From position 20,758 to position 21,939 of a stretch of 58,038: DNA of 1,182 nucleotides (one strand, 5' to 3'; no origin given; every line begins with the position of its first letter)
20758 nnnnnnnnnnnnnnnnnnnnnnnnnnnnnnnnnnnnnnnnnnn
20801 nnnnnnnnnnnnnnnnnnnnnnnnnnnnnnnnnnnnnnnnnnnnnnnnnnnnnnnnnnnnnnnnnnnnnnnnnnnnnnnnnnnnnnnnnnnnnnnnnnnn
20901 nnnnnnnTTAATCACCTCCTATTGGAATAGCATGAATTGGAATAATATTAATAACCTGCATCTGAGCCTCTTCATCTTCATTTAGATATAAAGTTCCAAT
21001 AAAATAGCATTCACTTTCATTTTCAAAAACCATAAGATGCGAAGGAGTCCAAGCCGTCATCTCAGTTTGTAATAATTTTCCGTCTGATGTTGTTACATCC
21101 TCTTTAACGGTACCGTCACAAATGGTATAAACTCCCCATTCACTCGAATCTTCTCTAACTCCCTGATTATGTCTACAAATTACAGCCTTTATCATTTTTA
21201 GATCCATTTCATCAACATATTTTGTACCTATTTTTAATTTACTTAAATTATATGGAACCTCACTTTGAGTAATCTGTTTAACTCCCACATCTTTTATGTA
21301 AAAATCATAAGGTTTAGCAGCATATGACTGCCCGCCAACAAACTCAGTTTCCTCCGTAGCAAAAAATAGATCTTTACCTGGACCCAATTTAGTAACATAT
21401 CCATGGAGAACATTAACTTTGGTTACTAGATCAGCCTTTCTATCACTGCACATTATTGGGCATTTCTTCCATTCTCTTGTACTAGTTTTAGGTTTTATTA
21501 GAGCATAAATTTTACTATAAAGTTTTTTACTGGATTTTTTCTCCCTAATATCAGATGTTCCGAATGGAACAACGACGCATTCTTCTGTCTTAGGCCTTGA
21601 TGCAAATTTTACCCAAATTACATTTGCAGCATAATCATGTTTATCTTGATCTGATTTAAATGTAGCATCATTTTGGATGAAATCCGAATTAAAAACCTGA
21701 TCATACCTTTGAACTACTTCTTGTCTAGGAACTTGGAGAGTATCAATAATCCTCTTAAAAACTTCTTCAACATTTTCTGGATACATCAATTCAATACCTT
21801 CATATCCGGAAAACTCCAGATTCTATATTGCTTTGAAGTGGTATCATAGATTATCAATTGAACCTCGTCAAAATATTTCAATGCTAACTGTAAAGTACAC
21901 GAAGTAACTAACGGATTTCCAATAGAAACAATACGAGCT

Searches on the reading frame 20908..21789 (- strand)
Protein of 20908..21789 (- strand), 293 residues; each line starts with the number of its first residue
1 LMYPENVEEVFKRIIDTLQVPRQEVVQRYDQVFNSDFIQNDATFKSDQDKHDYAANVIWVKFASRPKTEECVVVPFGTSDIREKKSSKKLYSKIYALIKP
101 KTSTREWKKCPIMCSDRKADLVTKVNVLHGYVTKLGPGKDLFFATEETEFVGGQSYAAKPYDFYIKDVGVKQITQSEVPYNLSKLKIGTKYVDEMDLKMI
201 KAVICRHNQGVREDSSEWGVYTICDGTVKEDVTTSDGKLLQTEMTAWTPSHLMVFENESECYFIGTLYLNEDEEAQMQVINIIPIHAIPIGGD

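Call 10: search_protein_families(library=pfam, proteins=[window:20908-21789:-], max_evalue=0.01)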
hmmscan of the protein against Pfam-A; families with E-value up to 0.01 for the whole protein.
window:20908-21789:- (293 aa): 0 families

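Call 37: search_protein_families(library=phrogs, proteins=[window:20908-21789:-], max_evalue=0.01)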
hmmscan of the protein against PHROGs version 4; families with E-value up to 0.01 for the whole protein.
window:20908-21789:- (293 aa): 1 family
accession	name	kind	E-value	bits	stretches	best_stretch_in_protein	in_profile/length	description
phrog_24900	-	unknown function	1.1e-11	45.5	1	190-290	217-325/347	-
